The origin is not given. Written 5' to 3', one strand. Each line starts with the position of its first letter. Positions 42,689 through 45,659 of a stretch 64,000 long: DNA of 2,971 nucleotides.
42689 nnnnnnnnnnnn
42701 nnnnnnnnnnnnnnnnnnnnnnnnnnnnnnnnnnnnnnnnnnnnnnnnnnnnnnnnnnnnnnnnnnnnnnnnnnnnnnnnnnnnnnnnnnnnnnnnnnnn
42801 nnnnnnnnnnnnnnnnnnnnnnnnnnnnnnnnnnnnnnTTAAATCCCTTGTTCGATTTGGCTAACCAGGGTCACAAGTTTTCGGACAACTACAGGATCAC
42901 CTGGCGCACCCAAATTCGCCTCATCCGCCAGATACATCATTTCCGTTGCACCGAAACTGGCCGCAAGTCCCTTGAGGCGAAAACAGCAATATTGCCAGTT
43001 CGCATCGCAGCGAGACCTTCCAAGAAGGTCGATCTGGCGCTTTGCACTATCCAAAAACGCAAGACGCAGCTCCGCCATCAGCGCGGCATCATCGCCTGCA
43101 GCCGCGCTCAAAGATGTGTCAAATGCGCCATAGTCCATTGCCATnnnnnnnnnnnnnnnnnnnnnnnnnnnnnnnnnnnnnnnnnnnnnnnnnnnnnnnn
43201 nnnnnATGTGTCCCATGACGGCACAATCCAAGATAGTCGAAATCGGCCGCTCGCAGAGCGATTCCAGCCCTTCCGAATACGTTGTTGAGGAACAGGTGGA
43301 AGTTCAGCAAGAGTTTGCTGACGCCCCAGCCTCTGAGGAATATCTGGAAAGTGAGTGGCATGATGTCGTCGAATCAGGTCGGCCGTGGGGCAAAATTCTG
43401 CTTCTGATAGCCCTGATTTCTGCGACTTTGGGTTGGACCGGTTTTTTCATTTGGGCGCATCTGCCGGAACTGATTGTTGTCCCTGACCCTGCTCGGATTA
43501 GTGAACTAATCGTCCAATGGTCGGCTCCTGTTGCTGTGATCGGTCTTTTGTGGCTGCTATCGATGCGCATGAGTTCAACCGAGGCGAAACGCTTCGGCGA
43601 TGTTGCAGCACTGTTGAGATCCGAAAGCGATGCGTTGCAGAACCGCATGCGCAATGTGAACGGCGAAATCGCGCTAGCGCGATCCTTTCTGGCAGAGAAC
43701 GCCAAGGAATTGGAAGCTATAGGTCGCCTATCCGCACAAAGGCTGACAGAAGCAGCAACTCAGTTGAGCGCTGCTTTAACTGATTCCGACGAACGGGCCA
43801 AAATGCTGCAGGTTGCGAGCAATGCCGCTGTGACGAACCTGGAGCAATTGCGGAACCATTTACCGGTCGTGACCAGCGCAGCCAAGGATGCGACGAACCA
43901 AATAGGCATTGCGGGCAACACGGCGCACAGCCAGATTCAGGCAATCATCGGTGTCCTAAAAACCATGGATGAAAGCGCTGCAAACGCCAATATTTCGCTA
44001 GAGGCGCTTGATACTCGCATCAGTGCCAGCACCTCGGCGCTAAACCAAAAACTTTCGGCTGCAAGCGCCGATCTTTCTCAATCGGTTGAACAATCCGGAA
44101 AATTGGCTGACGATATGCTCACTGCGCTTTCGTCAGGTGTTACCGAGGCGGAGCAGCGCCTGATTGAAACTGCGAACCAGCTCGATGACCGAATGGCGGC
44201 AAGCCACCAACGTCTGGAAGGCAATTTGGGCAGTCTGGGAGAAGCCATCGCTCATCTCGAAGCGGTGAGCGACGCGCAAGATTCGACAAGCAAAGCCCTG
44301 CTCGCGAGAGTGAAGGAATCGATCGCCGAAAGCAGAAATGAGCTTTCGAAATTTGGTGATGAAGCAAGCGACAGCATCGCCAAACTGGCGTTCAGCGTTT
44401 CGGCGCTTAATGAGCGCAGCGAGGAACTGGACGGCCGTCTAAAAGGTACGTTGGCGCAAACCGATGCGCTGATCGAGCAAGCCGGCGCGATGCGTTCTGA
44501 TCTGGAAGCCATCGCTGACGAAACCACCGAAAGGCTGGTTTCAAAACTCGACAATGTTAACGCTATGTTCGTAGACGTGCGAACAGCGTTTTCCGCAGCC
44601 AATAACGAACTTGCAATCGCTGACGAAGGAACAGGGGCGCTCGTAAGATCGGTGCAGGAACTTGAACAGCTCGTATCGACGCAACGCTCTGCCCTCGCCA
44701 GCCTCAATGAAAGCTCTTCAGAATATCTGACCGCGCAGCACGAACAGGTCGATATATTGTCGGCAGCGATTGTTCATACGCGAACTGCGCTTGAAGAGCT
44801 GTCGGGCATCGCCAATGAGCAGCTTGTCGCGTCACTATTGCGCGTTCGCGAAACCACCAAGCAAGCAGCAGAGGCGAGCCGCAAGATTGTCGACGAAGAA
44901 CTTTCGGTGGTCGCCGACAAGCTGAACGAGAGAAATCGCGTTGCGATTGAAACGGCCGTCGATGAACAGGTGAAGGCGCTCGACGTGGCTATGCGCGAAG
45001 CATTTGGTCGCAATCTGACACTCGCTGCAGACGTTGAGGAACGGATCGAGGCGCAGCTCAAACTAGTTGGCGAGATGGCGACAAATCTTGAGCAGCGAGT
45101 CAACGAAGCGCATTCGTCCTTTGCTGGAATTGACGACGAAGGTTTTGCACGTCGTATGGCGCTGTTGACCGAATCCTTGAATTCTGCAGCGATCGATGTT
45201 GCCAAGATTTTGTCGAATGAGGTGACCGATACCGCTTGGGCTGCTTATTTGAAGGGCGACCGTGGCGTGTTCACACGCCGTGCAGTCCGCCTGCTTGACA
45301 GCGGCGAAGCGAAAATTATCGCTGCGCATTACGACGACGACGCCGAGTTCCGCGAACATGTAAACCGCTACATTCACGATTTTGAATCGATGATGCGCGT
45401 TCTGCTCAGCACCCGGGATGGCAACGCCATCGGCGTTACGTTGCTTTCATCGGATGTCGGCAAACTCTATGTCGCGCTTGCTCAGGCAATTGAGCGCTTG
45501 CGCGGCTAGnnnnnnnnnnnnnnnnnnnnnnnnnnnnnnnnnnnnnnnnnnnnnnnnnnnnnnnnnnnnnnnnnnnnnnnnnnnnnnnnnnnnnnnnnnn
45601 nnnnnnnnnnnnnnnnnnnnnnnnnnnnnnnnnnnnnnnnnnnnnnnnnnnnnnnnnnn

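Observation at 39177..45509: Candidate phosphorylation-independent cell-cycle/polarity module (pseudokinase + pseudo-Hpt + TipN-like scaffold, CtrA/DnaA sites)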

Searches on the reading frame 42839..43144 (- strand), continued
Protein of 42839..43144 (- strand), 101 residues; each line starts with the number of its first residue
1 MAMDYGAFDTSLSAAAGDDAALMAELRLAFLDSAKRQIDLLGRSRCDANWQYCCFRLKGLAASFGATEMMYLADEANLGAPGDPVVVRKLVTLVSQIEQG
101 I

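Call 58: find_encoding_contigs(protein=P0160, flank=8000, max_places=3)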
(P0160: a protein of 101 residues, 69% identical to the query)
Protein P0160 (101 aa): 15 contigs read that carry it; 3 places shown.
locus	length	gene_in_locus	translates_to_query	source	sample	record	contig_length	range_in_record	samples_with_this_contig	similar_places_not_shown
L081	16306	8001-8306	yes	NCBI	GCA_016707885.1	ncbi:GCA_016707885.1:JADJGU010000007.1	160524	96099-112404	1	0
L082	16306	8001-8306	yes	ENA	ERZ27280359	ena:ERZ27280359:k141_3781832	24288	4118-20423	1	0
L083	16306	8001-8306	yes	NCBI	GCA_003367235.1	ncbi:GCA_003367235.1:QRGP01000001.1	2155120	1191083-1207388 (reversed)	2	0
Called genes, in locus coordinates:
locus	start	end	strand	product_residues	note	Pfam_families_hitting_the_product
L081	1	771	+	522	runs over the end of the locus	PF00361:Proton_antipo_M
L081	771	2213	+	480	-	PF00361:Proton_antipo_M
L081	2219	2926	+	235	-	PF03099:BPL_LplA_LipB, PF02237:BPL_C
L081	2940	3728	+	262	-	PF03309:Pan_kinase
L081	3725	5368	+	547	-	PF00753:Lactamase_B, PF12706:Lactamase_B_2, PF22505:RNase_J_b_CASP, PF07521:RMMBL, PF17770:RNase_J_C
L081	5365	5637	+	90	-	PF07330:DUF1467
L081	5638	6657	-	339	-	-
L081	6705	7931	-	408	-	PF04513:Baculo_PEP_C (faint), PF01442:Apolipoprotein (faint)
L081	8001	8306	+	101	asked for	-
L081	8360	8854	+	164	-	-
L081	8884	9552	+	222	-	-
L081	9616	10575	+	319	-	-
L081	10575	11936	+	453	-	PF02518:HATPase_c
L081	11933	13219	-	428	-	PF00285:Citrate_synt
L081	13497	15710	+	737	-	PF13567:DUF4131, PF03772:Competence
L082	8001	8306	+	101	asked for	-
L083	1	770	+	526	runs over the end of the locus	PF00361:Proton_antipo_M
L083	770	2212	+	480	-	PF00361:Proton_antipo_M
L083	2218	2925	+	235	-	PF03099:BPL_LplA_LipB, PF02237:BPL_C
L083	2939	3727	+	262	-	PF03309:Pan_kinase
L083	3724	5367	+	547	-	PF00753:Lactamase_B, PF12706:Lactamase_B_2, PF22505:RNase_J_b_CASP, PF07521:RMMBL, PF17770:RNase_J_C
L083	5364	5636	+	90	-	PF07330:DUF1467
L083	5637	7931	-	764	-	PF04513:Baculo_PEP_C (weak)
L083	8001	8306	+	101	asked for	-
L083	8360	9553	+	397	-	-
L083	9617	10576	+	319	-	-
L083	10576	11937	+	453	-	PF02518:HATPase_c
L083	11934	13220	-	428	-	PF00285:Citrate_synt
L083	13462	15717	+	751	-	PF13567:DUF4131, PF03772:Competence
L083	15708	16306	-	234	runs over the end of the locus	PF01726:LexA_DNA_bind, PF00717:Peptidase_S24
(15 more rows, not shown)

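Call 70: list_cluster_members(proteins=[L083:10576-11937:+, L083:9617-10576:+, L083:8360-9553:+, L083:5637-7931:-, P0160])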
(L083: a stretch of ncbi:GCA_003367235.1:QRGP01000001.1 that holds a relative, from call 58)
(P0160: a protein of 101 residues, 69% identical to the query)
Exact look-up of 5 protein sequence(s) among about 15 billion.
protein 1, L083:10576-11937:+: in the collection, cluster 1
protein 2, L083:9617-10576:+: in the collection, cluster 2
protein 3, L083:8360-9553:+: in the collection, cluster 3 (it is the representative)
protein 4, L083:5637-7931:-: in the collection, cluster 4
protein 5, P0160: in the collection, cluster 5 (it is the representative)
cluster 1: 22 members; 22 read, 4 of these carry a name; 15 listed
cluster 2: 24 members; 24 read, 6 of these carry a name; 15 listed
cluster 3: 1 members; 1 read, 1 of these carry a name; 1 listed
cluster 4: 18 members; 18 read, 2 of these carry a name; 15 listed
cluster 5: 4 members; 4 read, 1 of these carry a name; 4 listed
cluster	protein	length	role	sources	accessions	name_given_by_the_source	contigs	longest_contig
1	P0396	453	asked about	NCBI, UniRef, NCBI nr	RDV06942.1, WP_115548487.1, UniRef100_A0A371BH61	sensor histidine kinase [Sphingorhabdus pulchriflava] | histidine kinase n=1 Tax=Sphingorhabdus pulchriflava TaxID=2292257 RepID=A0A371BH61_9SPHN | HAMP domain-containing sensor histidine kinase [Sphingorhabdus pulchriflava]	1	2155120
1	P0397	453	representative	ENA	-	-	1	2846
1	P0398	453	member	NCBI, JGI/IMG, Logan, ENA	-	nitrogen-specific signal transduction histidine kinase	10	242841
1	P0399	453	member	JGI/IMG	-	signal transduction histidine kinase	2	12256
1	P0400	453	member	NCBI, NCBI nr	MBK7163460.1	MAG: HAMP domain-containing histidine kinase [Sphingomonadales bacterium] | HAMP domain-containing histidine kinase [Sphingomonadales bacterium]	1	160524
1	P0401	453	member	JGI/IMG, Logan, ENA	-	-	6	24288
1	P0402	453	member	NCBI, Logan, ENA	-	-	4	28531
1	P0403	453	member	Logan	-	-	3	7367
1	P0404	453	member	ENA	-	-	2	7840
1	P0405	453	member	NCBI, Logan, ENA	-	-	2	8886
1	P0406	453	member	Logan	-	-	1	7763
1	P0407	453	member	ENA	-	-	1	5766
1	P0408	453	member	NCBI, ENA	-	-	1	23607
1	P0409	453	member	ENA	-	-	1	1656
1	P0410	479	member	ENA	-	-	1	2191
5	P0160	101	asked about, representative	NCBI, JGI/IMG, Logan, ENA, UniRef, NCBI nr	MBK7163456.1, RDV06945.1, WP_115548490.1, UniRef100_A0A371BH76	Hpt domain-containing protein [Sphingorhabdus pulchriflava] | HPt (histidine-containing phosphotransfer) domain-containing protein | Hpt domain-containing protein n=1 Tax=Sphingorhabdus pulchriflava TaxID=2292257 ...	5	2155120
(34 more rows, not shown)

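Call 77: find_related_loci(query=A8, collection=metagenome_contigs, flank=7000)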
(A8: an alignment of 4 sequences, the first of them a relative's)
Query A8 (105 aa) in metagenome_contigs; peptide patterns used: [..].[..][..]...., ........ (x = any residue, [..] = any of these).
302 stretches matched a pattern; 212 encode a relative of the query (tblastn E <= 1e-3); the best 80 are kept; 80 distinct loci.
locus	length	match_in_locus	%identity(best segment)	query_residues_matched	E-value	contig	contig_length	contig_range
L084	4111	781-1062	64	1-94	2e-34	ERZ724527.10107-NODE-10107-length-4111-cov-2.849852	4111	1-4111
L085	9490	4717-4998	65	1-94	2e-34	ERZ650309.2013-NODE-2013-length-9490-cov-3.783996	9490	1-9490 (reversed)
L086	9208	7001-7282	64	1-94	4e-34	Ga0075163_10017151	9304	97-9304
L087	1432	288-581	63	1-98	2e-34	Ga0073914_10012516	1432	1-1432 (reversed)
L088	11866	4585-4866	64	1-94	1e-33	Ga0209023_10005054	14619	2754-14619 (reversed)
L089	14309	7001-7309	60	1-103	1e-33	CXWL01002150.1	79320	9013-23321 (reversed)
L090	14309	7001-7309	58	1-103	8e-34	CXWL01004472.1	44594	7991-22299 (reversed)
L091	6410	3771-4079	58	1-103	1e-33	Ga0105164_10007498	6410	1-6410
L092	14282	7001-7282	63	1-94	2e-33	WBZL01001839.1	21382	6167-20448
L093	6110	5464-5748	61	1-95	2e-31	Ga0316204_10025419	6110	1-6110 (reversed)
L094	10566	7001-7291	56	1-97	2e-31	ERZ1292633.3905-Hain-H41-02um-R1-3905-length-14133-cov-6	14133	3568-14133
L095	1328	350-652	59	1-101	7e-32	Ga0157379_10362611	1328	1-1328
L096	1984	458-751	55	1-98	7e-30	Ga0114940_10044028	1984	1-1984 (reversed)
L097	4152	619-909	55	1-97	2e-29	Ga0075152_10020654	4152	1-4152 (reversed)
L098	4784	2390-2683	54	1-98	1e-29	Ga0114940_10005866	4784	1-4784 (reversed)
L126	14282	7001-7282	54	1-94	6e-27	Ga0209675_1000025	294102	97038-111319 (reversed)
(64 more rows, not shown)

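Call 80: search_protein_families(library=pfam, proteins=[L126:9504-11162:+, L126:7375-8802:+, L126:11185-12240:+, L092:8548-9996:+, L092:7373-8530:+], max_evalue=0.1)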
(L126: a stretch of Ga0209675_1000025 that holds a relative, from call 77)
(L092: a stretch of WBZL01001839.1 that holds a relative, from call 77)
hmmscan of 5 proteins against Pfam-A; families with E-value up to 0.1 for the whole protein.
L126:9504-11162:+ (552 aa): 1 family
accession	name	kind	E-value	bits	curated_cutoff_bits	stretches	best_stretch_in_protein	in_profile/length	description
PF00512.31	HisKA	-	1.5e-08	35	26.9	1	321-380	8-64/66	His Kinase A (phospho-acceptor) domain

L126:7375-8802:+ (475 aa): 3 families
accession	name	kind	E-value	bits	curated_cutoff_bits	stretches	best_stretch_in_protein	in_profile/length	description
PF14559.12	TPR_19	-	3.6e-08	34.1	25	2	175-226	2-53/68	Tetratricopeptide repeat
PF13428.12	TPR_14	-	0.002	19.1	23.5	0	389-422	7-40/44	Tetratricopeptide repeat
PF13432.12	TPR_16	-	0.0043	17.9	32.7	1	389-436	3-50/65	Tetratricopeptide repeat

L126:11185-12240:+ (351 aa): 0 families

L092:8548-9996:+ (482 aa): 3 families
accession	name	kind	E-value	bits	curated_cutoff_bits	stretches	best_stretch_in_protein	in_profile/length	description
PF02518.31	HATPase_c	-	1.6e-27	96.6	26.4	1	372-477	4-110/111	Histidine kinase-, DNA gyrase B-, and HSP90-like ATPase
PF00512.31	HisKA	-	0.0023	18.4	26.9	1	267-322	13-65/66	His Kinase A (phospho-acceptor) domain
PF13581.12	HATPase_c_2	-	0.0047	17.4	27.4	1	378-453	40-111/127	Histidine kinase-like ATPase domain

L092:7373-8530:+ (385 aa): 1 family
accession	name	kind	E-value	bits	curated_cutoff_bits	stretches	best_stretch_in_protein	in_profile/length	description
PF12804.13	NTP_transf_3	-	0.003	18.2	27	1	22-67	17-60/160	MobA-like NTP transferase domain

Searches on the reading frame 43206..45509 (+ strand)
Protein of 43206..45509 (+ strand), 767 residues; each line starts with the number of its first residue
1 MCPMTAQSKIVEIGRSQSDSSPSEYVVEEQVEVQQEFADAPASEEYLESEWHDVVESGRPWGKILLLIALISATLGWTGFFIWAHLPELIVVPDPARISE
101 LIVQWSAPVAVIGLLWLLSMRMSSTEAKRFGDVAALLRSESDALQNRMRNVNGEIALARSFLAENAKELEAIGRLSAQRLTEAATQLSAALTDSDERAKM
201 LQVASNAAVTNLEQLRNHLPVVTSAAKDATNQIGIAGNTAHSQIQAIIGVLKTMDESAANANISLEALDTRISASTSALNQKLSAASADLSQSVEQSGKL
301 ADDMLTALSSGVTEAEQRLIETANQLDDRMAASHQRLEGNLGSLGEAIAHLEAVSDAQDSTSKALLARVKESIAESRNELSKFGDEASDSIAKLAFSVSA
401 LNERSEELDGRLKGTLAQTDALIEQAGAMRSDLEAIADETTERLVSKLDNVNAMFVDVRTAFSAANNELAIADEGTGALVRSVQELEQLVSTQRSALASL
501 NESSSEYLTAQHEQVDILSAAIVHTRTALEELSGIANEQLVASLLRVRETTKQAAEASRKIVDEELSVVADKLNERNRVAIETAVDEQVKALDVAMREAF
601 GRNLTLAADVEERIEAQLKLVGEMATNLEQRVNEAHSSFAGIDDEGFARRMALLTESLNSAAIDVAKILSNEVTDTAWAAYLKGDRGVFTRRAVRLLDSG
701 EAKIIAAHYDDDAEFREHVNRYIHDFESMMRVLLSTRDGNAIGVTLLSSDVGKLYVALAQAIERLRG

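Call 3: search_protein_families(library=pfam, proteins=[window:43206-45509:+], max_evalue=0.01)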
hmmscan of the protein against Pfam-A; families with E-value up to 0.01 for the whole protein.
window:43206-45509:+ (767 aa): 2 families
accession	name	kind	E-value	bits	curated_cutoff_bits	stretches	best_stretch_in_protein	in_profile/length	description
PF04108.17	ATG17_like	-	0.00052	20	43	0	280-569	26-291/355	Autophagy protein ATG17-like domain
PF25082.1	GIPC1_GH2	-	0.0079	17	27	0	513-567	18-72/91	GIPC1-3 GH2 domain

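Call 4: search_protein_families(library=ncbifam, proteins=[window:43206-45509:+], max_evalue=0.01)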
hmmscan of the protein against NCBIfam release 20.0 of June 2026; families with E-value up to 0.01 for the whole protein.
window:43206-45509:+ (767 aa): 1 family
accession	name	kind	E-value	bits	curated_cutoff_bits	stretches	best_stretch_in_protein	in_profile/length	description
NF045780.1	TrlF_fam_ATP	equivalog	0.01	14.6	350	0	149-422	473-753/944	TrlF family AAA-like ATPase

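Call 8: find_homologous_proteins(query=window:43206-45509:+)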
Query window:43206-45509:+ (767 aa): 193 proteins with E <= 0.001 among 8000 candidates; the best 120 are listed.
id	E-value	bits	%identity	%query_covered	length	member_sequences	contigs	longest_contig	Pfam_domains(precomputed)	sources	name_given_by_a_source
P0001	0.0e+0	1562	100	100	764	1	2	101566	-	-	-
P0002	0.0e+0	1511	96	99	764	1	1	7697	-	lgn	-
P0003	0.0e+0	1506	100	96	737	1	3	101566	-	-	-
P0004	0.0e+0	1487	95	99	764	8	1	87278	PF04108.18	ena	-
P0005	0.0e+0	1308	83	99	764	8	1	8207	-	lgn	-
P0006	0.0e+0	1282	82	100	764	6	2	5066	-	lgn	-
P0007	0.0e+0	1174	76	99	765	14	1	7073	PF04108.18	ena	-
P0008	0.0e+0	1166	75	100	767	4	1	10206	PF04513.18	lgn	-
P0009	0.0e+0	1164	75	100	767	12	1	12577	-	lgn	-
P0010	0.0e+0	1163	75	100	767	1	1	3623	-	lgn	-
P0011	0.0e+0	1160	75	100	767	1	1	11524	-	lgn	-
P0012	0.0e+0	1155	75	99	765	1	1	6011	PF04108.18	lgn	-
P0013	0.0e+0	1137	74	99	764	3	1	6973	-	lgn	-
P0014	0.0e+0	1130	73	99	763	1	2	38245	PF04108.18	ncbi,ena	-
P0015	0.0e+0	1129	73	99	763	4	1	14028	PF04108.18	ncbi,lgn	ncbi:MAG: hypothetical protein ACK4SJ_11310 [Sphingorhabdus sp.]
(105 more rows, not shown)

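Call 12: find_related_loci(query=A1, collection=genome_contigs, flank=10000)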
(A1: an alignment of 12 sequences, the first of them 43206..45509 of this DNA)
Query A1 (767 aa) in genome_contigs; peptide patterns used: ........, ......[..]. (x = any residue, [..] = any of these).
600 stretches matched a pattern (row limit reached: there are more); 583 encode a relative of the query (tblastn E <= 1e-3); the best 80 are kept; 80 distinct loci.
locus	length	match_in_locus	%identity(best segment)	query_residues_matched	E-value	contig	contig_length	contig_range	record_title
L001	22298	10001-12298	71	1-767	0e+0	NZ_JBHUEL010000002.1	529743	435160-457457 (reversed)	Sphingorhabdus buctiana strain CGMCC 1.12929 platanus_K_25_97_2, whole genome shotgun sequence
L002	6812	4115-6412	67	1-766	0e+0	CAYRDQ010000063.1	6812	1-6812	MAG TPA_asm: uncultured Sphingorhabdus sp. isolate binchicken_co214_80 genome assembly, contig: NODE_14864_length_6812_c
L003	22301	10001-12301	76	1-766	0e+0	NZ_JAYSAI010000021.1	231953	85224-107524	MAG: Sphingorhabdus sp. isolate XM5_ASISGE4bin.25 k141_496967, whole genome shotgun sequence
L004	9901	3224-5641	46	4-766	0e+0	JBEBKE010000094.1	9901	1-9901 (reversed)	MAG: Sphingorhabdus sp. isolate TF_16 NODE_2670_length_9901_cov_39.666191, whole genome shotgun sequence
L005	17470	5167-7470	47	4-766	0e+0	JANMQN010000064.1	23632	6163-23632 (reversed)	MAG: Sphingomonadales bacterium isolate OTE_51_metabat_230 OTE_51_k141_3286128, whole genome shotgun sequence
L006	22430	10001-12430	45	4-766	0e+0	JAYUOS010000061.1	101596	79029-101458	MAG: Sphingomonadales bacterium isolate GL104_DN_metabinner_1 GL104_DN_metabinner_1_60, whole genome shotgun sequence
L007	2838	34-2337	46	4-766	0e+0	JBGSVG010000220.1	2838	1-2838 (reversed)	MAG: Sphingorhabdus sp. isolate JTS-AC451 k141_3664542, whole genome shotgun sequence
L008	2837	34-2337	46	4-766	0e+0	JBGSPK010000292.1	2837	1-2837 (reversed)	MAG: Sphingorhabdus sp. isolate JTS-AC302 k141_3995563, whole genome shotgun sequence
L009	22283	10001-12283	46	4-766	0e+0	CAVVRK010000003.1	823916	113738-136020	MAG: uncultured Alphaproteobacteria bacterium isolate MFD02832.bin.1.100 genome assembly, contig: contig_29208, whole ge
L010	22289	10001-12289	46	3-766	0e+0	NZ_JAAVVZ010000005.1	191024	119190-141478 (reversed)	MAG: Sphingorhabdus sp. isolate WA123a Sphingorhabdus_WA123_4, whole genome shotgun sequence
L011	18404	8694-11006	46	1-766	0e+0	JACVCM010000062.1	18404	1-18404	MAG: Sphingomonadaceae bacterium isolate Desfum bin_2_GBBB08 NODE_368_length_18404_cov_3.473710, whole genome shotgun se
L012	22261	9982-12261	46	4-766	0e+0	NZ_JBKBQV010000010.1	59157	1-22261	MAG: Sphingorhabdus sp. isolate 21I_056.bin.3 NODE_10_length_59157_cov_5.073917, whole genome shotgun sequence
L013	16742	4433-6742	46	4-767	0e+0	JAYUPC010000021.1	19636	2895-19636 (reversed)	MAG: Sphingomonadales bacterium isolate GL106_DN_metabat_43 GL106_DN_metabat_43_20, whole genome shotgun sequence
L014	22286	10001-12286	46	4-766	0e+0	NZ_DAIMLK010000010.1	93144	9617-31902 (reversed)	MAG: Sphingorhabdus sp. isolate CTOTU2210 NODE_46_length_93144_cov_5.709558, whole genome shotgun sequence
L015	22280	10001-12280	46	4-766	0e+0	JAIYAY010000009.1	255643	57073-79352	MAG: Sphingomonadales bacterium isolate E1_MAG_00018 pond_E1_MAG_00018_000000000019, whole genome shotgun sequence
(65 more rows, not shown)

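Call 57: find_encoding_contigs(protein=P0001, flank=8000, max_places=3)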
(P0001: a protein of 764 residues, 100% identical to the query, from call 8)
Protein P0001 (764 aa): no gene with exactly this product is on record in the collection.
